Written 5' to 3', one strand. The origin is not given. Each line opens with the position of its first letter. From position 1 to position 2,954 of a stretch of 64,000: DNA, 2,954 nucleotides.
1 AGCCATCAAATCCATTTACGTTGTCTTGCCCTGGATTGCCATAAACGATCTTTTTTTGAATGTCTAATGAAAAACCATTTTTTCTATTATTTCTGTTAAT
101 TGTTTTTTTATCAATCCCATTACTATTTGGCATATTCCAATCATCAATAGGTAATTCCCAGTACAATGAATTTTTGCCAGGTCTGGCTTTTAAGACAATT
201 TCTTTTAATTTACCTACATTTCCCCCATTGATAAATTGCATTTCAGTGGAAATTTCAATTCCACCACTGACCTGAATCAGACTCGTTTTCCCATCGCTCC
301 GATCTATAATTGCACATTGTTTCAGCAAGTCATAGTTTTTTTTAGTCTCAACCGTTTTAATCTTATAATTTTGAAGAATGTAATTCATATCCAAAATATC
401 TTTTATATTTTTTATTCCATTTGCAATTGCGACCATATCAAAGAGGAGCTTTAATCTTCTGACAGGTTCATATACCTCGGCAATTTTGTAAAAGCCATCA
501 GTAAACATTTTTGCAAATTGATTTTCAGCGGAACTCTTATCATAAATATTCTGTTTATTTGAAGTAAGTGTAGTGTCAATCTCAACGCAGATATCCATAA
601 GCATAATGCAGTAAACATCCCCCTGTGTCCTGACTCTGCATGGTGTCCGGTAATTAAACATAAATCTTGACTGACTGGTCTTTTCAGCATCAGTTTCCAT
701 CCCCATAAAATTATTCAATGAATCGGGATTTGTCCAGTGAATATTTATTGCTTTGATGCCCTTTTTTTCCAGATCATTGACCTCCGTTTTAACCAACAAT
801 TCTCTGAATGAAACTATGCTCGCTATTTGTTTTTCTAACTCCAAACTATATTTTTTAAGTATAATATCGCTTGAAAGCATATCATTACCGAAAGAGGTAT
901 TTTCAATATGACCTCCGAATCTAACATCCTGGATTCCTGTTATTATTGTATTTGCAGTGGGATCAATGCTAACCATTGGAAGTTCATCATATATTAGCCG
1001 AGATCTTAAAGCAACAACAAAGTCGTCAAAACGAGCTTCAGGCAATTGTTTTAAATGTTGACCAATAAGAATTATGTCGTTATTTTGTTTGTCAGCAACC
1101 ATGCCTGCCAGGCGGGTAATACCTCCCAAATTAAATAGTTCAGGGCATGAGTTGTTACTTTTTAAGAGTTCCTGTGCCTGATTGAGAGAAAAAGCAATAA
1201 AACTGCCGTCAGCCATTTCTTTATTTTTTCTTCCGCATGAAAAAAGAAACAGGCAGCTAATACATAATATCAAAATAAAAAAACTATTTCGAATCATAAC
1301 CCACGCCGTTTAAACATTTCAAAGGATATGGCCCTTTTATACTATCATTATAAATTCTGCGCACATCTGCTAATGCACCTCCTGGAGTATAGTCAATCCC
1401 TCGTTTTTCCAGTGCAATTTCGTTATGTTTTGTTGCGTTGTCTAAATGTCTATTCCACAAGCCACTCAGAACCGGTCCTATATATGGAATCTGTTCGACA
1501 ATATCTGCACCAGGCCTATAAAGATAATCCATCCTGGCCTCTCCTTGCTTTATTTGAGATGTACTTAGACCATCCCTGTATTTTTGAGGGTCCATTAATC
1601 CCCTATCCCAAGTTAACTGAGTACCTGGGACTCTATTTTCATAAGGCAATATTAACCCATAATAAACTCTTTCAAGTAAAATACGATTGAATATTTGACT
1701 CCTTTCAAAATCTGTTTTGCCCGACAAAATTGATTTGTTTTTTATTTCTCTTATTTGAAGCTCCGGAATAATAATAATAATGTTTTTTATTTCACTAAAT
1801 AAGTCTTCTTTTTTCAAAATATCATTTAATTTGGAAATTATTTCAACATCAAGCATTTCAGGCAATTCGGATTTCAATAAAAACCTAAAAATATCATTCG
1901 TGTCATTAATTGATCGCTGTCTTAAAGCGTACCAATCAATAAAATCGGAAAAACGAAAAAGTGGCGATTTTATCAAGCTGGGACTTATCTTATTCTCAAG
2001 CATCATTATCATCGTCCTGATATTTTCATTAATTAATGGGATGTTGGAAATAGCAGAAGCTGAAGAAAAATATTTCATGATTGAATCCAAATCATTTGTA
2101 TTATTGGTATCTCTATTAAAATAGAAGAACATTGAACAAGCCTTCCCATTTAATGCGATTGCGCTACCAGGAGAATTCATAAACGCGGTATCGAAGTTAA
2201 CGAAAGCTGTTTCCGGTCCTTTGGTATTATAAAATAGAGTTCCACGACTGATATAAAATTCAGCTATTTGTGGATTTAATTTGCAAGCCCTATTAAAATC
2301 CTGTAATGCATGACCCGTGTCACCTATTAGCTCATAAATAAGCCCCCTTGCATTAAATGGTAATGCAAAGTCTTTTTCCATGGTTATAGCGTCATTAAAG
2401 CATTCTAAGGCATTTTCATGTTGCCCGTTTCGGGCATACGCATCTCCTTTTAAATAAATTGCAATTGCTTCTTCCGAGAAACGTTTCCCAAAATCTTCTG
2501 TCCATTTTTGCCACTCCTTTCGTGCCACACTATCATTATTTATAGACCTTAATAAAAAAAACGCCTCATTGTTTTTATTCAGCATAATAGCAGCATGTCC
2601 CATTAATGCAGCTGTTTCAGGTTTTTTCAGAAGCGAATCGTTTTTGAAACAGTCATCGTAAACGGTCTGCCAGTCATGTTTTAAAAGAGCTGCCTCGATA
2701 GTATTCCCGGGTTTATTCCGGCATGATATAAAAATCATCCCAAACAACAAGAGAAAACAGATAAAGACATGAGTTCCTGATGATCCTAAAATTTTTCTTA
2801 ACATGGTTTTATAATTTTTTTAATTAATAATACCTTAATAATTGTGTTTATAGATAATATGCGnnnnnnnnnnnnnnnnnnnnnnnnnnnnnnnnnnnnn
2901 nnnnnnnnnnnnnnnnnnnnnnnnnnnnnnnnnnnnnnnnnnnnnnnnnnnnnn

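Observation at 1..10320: Hsp70-like ATPase / TPR / paralogous lipoprotein operon divergent from a TPR-CHAT caspase-like protease: candidate uncharacterised envelope-linked conflict or proteostasis module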

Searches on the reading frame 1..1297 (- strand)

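Call 5: search_protein_families(library=pfam, proteins=[window:1-1297:-], max_evalue=0.01)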
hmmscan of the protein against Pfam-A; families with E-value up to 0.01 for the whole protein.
window:1-1297:- (432 aa): 0 families

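Call 6: search_protein_families(library=padloc, proteins=[window:1-1297:-], max_evalue=0.01)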
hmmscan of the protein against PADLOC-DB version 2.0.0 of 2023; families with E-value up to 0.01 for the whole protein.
window:1-1297:- (432 aa): 0 families

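Call 8: search_protein_families(library=ncbifam, proteins=[window:1-1297:-], max_evalue=0.01)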
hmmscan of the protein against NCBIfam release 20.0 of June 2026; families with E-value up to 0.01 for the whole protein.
window:1-1297:- (432 aa): 0 families

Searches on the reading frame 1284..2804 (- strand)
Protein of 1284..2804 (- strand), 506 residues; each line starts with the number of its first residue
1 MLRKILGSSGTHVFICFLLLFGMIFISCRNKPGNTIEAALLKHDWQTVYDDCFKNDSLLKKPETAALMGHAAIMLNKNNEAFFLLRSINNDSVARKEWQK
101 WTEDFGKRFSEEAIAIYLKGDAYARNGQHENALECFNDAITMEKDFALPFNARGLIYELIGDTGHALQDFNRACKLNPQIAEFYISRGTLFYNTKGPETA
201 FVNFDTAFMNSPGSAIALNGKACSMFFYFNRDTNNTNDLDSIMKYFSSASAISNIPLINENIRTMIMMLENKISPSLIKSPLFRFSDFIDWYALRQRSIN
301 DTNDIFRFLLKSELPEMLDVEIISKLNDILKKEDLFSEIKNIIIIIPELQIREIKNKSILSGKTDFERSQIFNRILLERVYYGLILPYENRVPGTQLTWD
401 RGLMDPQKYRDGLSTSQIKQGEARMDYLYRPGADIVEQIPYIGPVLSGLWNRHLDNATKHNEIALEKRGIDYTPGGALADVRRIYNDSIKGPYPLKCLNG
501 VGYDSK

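Call 5: search_protein_families(library=pfam, proteins=[window:1284-2804:-], max_evalue=0.01)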
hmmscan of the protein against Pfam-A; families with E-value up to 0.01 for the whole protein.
window:1284-2804:- (506 aa): 11 families
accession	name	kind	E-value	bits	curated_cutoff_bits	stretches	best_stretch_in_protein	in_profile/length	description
PF13414.12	TPR_11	-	6.9e-12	45.3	26.8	2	120-161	1-42/42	TPR repeat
PF00515.34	TPR_1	-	8.5e-12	44.8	27.8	2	113-145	1-33/34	Tetratricopeptide repeat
PF07719.23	TPR_2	-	1.6e-10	40.7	27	2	114-143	2-31/34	Tetratricopeptide repeat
PF13181.12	TPR_8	-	3.4e-10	39.7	25.7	1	115-145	3-33/34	Tetratricopeptide repeat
PF13432.12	TPR_16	-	4.5e-06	27.5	32.7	1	117-179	1-63/65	Tetratricopeptide repeat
PF13431.12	TPR_17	-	1e-05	25.9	24.4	0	170-200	2-32/34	Tetratricopeptide repeat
PF13428.12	TPR_14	-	1.5e-05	25.7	23.5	0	152-185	6-39/44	Tetratricopeptide repeat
PF13424.12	TPR_12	-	9.4e-05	23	30.1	0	113-141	45-73/77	Tetratricopeptide repeat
PF13371.12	TPR_9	-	0.0013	19.1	35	1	122-179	4-61/73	Tetratricopeptide repeat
PF04415.17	DUF515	-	0.0055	15.6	29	1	293-351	137-195/449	Protein of unknown function (DUF515)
PF23300.3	HEAT_Nup120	-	0.0087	16.4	29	0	102-193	15-97/170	Nucleoporin Nup120, HEAT repeats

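Call 6: search_protein_families(library=padloc, proteins=[window:1284-2804:-], max_evalue=0.01)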
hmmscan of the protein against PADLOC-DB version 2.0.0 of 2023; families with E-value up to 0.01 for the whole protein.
window:1284-2804:- (506 aa): 0 families

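Call 8: search_protein_families(library=ncbifam, proteins=[window:1284-2804:-], max_evalue=0.01)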
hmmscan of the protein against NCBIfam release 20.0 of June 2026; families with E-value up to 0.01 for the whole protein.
window:1284-2804:- (506 aa): 11 families
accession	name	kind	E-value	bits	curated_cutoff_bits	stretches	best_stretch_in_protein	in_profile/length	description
TIGR02521.1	type_IV_pilW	equivalog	1.8e-08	34.2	154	1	119-208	37-126/234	type IV pilus biogenesis/stability protein PilW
NF033762.1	social_mot_Tgl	equivalog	9.7e-08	31.6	225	1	119-189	142-212/252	social motility TPR repeat lipoprotein Tgl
NF008391.2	PRK11189.1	equivalog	5.3e-07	29.4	250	1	150-241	68-158/297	lipoprotein NlpI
NF040959.1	MamA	equivalog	1.5e-05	24.6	200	1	111-176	137-202/204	magnetosome protein MamA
NF002725.1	PRK02603.1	equivalog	1.6e-05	25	143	1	110-196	32-120/173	photosystem I assembly protein Ycf3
TIGR00990.1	3a0801s09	subfamily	2.5e-05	23.1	757.25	1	127-211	308-395/615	mitochondrial import receptor subunit TOM70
NF047558.1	TPR_END_plus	domain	4.3e-05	23.4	32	0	116-145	2-31/56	TPR end-of-group domain-containing protein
TIGR02917.1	PEP_TPR_lipo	equivalog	5.3e-05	21.3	312.2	1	123-218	441-536/899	XrtA/PEP-CTERM system TPR-repeat protein PrsT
NF033758.1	gliding_GltE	equivalog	7.7e-05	21.8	225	1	154-222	297-365/411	adventurous gliding motility TPR repeat lipoprotein GltE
NF033920.0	C39_PA2778_fam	equivalog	0.004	16.6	150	0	82-178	163-255/255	PA2778 family cysteine peptidase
NF047507.1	TPR_BatC_Lepto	exception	0.0092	15.5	175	0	116-180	61-129/214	TPR repeat-containing protein BatC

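Call 42: find_encoding_contigs(protein=window:1284-2804:-, flank=10000, max_places=2)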
Protein window:1284-2804:- (506 aa): 9 contigs read that carry it; 2 places shown.
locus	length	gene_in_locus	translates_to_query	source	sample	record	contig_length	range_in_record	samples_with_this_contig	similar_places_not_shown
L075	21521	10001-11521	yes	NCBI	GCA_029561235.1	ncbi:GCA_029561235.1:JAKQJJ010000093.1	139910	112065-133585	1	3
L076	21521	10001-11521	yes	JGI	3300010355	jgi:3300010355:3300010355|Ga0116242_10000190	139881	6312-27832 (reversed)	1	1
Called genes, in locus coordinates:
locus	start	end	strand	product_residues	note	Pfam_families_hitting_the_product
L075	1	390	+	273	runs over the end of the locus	PF00149:Metallophos (weak)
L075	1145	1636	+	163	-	PF06723:MreB_Mbl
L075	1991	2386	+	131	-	-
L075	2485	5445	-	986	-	PF00515:TPR_1 (faint), PF07719:TPR_2 (faint), PF13181:TPR_8 (faint), PF13374:TPR_10 (faint), PF14559:TPR_19 (faint), PF13424:TPR_12, PF24885:TPR_NPHP3, PF12770:CHAT, +3 more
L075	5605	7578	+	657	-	PF00012:HSP70, PF06723:MreB_Mbl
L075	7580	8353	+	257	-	-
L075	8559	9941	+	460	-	PF07643:DUF1598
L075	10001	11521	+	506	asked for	PF07719:TPR_2 (faint), PF13428:TPR_14 (faint), PF13181:TPR_8 (faint), PF13432:TPR_16 (faint), PF13431:TPR_17 (faint), PF00515:TPR_1 (faint), PF13414:TPR_11 (weak)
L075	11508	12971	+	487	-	-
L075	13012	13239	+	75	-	-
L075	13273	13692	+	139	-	-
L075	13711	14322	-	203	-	-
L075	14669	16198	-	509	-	-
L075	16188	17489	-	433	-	-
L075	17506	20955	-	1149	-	-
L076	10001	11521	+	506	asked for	PF07719:TPR_2 (faint), PF13428:TPR_14 (faint), PF13181:TPR_8 (faint), PF13432:TPR_16 (faint), PF13431:TPR_17 (faint), PF00515:TPR_1 (faint), PF13414:TPR_11 (weak)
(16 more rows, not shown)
